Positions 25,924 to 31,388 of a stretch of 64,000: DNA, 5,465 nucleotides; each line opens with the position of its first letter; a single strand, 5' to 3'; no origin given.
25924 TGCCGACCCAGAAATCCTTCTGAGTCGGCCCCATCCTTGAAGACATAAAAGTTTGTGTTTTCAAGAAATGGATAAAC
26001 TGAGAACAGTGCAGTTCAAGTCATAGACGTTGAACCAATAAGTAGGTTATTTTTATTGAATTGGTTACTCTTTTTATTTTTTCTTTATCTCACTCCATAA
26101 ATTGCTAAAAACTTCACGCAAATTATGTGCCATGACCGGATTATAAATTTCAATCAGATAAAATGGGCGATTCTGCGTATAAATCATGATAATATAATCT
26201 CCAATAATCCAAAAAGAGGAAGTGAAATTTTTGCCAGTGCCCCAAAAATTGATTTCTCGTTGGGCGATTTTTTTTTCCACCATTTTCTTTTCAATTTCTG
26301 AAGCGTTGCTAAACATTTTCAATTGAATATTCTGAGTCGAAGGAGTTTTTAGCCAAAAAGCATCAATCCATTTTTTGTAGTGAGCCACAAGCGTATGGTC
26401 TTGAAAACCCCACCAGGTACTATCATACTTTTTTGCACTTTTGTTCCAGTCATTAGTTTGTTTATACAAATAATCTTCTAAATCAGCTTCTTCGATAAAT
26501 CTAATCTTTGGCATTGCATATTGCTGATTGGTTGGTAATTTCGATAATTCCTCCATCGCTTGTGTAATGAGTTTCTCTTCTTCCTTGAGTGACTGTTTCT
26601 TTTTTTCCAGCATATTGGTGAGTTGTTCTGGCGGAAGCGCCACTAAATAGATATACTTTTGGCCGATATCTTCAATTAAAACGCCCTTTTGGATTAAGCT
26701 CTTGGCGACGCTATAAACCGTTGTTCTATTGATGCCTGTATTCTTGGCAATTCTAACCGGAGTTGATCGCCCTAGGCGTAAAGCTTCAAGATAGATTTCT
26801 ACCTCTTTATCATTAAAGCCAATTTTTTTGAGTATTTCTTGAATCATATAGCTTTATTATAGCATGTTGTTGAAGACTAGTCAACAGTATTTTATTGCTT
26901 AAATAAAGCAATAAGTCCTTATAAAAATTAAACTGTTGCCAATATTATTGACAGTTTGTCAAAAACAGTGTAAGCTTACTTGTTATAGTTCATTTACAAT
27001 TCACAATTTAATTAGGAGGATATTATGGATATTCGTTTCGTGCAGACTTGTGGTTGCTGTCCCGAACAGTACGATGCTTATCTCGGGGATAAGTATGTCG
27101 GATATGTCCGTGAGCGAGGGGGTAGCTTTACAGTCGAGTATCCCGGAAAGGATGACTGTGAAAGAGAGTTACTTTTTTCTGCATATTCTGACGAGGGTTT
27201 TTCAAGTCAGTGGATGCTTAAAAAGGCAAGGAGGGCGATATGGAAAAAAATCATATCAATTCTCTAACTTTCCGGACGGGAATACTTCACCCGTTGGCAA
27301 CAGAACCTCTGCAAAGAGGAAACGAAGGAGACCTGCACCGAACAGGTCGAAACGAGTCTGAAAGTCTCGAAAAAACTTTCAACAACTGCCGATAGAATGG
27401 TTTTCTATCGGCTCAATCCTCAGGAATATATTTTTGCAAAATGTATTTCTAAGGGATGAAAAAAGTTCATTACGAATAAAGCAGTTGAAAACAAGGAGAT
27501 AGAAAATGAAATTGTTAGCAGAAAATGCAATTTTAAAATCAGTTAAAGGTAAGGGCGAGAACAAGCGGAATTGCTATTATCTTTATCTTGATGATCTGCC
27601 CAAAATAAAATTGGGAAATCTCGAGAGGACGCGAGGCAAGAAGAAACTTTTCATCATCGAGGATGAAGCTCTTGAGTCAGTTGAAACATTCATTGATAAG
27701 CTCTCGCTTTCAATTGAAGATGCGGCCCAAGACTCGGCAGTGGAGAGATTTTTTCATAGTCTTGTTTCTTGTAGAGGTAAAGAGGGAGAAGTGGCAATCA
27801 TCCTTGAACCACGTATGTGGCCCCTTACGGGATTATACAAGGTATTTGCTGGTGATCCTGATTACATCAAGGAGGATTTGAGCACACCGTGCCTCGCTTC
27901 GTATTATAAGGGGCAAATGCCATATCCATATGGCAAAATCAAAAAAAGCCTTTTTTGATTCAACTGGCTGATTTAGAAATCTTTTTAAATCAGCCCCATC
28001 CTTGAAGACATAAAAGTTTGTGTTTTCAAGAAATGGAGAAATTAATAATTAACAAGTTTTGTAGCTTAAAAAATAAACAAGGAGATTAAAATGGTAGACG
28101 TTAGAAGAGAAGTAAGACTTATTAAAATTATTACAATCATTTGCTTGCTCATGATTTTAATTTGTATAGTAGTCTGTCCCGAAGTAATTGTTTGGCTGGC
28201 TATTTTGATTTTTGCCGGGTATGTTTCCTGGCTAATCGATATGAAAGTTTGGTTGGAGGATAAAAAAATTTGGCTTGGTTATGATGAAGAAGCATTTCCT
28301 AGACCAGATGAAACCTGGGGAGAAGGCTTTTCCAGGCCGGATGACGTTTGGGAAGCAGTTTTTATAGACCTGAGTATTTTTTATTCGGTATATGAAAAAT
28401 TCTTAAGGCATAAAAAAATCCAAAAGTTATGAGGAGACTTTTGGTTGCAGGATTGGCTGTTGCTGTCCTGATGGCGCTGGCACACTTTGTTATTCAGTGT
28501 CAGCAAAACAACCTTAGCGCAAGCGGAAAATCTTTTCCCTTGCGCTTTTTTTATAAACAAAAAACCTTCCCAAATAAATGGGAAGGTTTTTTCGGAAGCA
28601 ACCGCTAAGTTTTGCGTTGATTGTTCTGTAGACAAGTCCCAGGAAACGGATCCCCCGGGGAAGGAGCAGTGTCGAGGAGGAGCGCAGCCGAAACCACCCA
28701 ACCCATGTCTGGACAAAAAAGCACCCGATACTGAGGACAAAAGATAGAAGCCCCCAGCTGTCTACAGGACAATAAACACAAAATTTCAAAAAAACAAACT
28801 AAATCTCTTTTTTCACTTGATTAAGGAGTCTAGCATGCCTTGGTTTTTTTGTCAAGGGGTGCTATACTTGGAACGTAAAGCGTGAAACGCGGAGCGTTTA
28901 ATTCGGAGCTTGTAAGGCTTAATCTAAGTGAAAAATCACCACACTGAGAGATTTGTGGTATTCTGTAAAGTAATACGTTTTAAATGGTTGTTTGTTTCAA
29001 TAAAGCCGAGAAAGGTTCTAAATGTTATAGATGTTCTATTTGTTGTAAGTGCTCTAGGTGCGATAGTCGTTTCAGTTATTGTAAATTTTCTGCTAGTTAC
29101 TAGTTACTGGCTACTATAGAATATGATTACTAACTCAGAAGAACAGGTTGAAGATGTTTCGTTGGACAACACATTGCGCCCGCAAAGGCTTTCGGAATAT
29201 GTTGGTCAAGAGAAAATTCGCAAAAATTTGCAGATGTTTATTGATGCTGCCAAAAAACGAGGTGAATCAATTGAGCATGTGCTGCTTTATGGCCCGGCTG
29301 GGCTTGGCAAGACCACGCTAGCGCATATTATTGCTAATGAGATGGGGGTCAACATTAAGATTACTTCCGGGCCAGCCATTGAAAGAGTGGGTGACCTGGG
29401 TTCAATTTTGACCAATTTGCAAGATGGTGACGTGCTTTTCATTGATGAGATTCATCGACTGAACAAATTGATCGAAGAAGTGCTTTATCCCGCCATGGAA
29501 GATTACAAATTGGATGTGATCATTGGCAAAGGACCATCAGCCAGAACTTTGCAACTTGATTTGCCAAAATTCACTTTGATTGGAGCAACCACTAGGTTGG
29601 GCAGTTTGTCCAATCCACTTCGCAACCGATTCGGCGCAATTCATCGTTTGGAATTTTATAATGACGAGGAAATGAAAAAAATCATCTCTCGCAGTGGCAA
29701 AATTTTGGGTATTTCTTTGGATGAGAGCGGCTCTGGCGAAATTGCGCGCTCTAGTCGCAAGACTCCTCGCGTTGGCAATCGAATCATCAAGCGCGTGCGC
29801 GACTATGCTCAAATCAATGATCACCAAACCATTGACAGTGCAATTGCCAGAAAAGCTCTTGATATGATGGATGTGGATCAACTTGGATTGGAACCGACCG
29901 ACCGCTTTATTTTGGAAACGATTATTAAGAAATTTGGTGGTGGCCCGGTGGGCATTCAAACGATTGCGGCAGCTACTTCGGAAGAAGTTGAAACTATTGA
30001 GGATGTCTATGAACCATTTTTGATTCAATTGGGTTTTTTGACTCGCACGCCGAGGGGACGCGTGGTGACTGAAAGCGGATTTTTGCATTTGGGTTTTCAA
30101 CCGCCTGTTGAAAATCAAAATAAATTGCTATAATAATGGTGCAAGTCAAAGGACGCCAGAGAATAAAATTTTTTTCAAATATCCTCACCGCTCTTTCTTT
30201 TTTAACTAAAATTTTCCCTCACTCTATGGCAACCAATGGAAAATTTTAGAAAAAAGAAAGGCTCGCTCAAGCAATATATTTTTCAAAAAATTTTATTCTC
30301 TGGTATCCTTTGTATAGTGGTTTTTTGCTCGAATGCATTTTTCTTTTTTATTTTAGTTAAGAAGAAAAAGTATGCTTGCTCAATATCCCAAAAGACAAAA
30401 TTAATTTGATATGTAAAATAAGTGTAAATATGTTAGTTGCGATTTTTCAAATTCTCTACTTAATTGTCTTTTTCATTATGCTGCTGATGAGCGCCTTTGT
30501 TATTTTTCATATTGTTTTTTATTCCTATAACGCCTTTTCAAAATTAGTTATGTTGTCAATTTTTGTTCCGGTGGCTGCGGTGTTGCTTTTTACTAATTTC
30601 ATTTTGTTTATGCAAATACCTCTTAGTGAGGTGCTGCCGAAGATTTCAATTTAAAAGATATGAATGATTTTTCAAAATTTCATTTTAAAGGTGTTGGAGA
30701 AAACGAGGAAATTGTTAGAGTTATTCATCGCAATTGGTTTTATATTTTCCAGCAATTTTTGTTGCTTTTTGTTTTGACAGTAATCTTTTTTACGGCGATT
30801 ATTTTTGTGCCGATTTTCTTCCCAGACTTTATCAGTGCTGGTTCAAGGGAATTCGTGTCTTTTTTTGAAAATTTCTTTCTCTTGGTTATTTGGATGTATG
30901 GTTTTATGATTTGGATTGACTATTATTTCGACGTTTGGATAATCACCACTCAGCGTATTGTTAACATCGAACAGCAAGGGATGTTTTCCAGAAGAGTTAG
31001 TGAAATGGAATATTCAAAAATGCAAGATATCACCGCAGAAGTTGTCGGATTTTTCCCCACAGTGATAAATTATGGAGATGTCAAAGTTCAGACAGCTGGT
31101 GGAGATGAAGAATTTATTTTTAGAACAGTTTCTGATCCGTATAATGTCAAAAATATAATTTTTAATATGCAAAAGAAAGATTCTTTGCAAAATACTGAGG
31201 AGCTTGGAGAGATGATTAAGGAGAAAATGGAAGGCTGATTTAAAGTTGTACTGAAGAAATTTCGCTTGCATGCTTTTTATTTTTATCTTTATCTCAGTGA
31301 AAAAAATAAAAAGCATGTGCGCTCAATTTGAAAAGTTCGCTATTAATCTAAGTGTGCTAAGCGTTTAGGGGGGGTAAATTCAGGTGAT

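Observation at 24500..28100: Cassette-like array: unrelated small genes each followed by the same hairpin + 45-nt conserved 3' motif, two of them also sharing a near-identical promoter/leader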

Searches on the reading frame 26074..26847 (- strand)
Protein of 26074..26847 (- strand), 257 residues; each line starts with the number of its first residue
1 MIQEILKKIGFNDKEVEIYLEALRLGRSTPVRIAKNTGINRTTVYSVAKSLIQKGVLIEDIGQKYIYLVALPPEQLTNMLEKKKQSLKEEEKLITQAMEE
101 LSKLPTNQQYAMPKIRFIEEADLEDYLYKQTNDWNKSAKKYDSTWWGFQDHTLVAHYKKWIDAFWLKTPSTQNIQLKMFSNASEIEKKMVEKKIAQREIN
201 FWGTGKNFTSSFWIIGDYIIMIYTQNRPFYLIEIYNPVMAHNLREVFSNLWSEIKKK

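Call 13: search_protein_families(library=pfam, proteins=[window:26074-26847:-], max_evalue=0.01)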
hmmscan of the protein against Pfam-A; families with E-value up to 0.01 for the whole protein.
window:26074-26847:- (257 aa): 4 families
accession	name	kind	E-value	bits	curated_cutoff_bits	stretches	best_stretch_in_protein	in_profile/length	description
PF01978.25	TrmB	-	1.5e-12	47.6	25.6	1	6-74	1-68/68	Sugar-specific transcriptional regulator TrmB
PF13551.12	HTH_29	-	0.00026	21.5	28.1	1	22-56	7-41/64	Winged helix-turn helix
PF13730.12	HTH_36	-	0.003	17.8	25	1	32-55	30-53/55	Helix-turn-helix domain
PF09339.16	HTH_IclR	-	0.0083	16.3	22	0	26-57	15-48/52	IclR helix-turn-helix domain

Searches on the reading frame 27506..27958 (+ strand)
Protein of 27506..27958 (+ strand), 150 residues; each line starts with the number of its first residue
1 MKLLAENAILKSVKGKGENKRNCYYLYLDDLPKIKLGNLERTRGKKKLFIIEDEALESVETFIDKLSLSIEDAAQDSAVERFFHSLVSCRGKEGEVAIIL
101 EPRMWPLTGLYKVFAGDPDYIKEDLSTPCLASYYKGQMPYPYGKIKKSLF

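Call 13: search_protein_families(library=pfam, proteins=[window:27506-27958:+], max_evalue=0.01)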
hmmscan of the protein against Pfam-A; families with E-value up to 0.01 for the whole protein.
window:27506-27958:+ (150 aa): 0 families

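Call 44: search_protein_families(library=padloc, proteins=[window:27506-27958:+], max_evalue=0.1)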
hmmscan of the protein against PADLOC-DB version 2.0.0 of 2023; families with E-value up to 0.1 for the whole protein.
window:27506-27958:+ (150 aa): 0 families

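Call 45: search_protein_families(library=ncbifam, proteins=[window:27506-27958:+], max_evalue=0.1)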
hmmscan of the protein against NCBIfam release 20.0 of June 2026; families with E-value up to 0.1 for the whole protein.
window:27506-27958:+ (150 aa): 0 families

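Call 47: find_encoding_contigs(protein=window:27506-27958:+, flank=6000, max_places=10)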
Protein window:27506-27958:+ (150 aa): 19 contigs read that carry it; 10 places shown.
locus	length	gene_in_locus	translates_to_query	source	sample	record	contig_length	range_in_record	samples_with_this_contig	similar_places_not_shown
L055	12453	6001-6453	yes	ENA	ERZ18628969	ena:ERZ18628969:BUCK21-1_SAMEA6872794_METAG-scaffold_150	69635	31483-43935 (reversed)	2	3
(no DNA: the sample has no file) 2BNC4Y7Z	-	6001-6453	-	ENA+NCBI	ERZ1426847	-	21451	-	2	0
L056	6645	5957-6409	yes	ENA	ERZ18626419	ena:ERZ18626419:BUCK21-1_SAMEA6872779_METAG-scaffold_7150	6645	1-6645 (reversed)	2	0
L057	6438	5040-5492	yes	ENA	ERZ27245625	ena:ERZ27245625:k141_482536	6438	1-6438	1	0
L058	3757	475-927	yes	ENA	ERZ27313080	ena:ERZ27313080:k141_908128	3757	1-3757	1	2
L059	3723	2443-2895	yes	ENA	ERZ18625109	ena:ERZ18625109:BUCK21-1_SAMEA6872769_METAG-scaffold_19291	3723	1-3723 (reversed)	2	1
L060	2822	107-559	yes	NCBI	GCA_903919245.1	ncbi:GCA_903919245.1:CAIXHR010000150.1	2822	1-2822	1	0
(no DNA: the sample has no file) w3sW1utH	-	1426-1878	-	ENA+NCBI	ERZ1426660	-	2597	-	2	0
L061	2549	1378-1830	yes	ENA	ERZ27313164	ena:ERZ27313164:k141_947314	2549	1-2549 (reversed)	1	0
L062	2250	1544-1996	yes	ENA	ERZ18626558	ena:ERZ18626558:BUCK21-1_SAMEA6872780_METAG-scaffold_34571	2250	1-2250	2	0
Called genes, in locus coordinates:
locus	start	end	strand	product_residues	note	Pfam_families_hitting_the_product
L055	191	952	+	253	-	PF01978:TrmB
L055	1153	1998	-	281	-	-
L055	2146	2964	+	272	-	-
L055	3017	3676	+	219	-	-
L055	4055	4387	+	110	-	-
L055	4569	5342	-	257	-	PF01978:TrmB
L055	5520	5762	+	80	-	-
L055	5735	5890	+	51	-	-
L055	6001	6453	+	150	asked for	-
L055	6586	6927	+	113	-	-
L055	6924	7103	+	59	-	-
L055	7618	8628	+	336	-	PF06068:TIP49 (weak), PF05496:RuvB_N, PF00004:AAA, PF07728:AAA_5, PF17864:AAA_lid_4, PF05491:WHD_RuvB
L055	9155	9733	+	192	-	PF03703:bPH_2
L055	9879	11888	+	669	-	PF00932:LTD, PF18911:PKD_4, PF00801:PKD, PF00932:LTD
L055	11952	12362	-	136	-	-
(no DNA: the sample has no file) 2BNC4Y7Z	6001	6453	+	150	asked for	-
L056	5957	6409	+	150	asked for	-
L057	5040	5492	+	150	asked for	-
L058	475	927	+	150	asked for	-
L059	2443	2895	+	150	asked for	-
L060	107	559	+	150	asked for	-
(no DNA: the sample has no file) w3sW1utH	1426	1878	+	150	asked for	-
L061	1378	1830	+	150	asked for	-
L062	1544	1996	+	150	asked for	-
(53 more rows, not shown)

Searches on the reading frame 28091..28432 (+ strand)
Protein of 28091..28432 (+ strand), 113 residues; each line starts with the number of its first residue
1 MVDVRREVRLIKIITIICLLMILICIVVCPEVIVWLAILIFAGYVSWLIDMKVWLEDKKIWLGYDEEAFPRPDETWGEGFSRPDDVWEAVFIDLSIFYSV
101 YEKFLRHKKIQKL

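Call 13: search_protein_families(library=pfam, proteins=[window:28091-28432:+], max_evalue=0.01)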
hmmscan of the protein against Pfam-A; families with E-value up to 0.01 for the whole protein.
window:28091-28432:+ (113 aa): 0 families

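Call 44: search_protein_families(library=padloc, proteins=[window:28091-28432:+], max_evalue=0.1)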
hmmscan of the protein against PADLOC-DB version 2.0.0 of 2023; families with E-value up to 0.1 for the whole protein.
window:28091-28432:+ (113 aa): 0 families

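Call 45: search_protein_families(library=ncbifam, proteins=[window:28091-28432:+], max_evalue=0.1)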
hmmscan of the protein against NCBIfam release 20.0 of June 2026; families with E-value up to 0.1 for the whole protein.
window:28091-28432:+ (113 aa): 1 family
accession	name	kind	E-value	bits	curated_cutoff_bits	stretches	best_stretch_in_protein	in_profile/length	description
NF009248.0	PRK12600.1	equivalog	0.076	13.2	97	0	11-46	42-77/94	Na(+)/H(+) antiporter subunit F1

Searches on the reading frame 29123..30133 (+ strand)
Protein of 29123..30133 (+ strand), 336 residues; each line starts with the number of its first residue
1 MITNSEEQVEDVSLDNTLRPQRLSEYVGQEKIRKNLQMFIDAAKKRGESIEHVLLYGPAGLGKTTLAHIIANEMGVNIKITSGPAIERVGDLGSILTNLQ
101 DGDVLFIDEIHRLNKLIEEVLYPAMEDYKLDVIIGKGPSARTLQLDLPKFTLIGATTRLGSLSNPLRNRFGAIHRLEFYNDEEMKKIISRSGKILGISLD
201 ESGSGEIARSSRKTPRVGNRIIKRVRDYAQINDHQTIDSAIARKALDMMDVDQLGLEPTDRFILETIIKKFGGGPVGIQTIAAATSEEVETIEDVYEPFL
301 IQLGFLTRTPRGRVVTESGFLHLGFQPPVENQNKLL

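Call 13: search_protein_families(library=pfam, proteins=[window:29123-30133:+], max_evalue=0.01)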
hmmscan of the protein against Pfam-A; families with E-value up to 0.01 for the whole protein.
window:29123-30133:+ (336 aa): 20 families
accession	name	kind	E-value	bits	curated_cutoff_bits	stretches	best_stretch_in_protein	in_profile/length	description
PF05496.18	RuvB_N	-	5e-79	264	27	1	18-176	1-159/159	Holliday junction DNA helicase RuvB P-loop domain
PF17864.7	AAA_lid_4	-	3.3e-26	91.3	27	1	179-252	1-74/74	RuvB AAA lid domain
PF05491.19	RuvB_C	-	6e-24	84.2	24.7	1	254-323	2-71/72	RuvB C-terminal winged helix domain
PF00004.35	AAA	-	3.3e-20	73.3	21.2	1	53-173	1-126/131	ATPase family associated with various cellular activities (AAA)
PF07728.20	AAA_5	-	5.4e-10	39.8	22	1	52-170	1-139/139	AAA domain (dynein-related subfamily)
PF06068.19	TIP49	-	8.9e-07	28.8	23.8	1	9-81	8-81/347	TIP49 P-loop domain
PF13191.12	AAA_16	-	2.6e-05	25.2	32.6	1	27-74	3-48/167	AAA ATPase domain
PF13173.12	AAA_14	-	0.00012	22.5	27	1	53-134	5-95/129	AAA domain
PF00931.28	NB-ARC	-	0.00018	21.3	23.5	1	47-73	15-41/248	NB-ARC domain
PF02367.23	TsaE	-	0.00039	20.8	26.6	1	46-82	17-53/128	Threonylcarbamoyl adenosine biosynthesis protein TsaE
PF00158.32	Sigma54_activat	-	0.00042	20.5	20.2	0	34-73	6-45/168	Sigma-54 interaction domain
PF14532.12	Sigma54_activ_2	-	0.00048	20.8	25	1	50-123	21-91/138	Sigma-54 interaction domain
PF00910.28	RNA_helicase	-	0.00067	20.6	21.5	1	53-126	1-76/105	RNA helicase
PF01078.27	Mg_chelatase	-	0.00083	19.2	20.3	0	26-71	5-43/207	Magnesium chelatase, subunit ChlI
PF00308.24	Bac_DnaA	-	0.0012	19.5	23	0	41-74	25-58/162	Bacterial DnaA ATPAse domain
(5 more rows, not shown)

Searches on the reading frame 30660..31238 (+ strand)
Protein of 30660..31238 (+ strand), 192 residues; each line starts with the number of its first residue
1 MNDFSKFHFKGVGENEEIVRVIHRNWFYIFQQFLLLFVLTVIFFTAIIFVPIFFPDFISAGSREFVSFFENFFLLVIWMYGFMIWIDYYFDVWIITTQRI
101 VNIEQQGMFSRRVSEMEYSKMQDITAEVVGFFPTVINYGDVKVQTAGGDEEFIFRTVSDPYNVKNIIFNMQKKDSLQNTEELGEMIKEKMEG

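Call 13: search_protein_families(library=pfam, proteins=[window:30660-31238:+], max_evalue=0.01)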
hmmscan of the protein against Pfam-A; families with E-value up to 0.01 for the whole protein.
window:30660-31238:+ (192 aa): 3 families
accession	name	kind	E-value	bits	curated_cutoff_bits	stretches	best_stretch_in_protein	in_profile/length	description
PF03703.20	bPH_2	-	1.2e-08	35.5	22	1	90-167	3-78/78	Bacterial PH domain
PF08000.17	bPH_1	-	0.00034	21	27.7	1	89-164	39-115/122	Bacterial PH domain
PF14470.12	bPH_3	-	0.0015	19.4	23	1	88-148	20-63/95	Bacterial PH domain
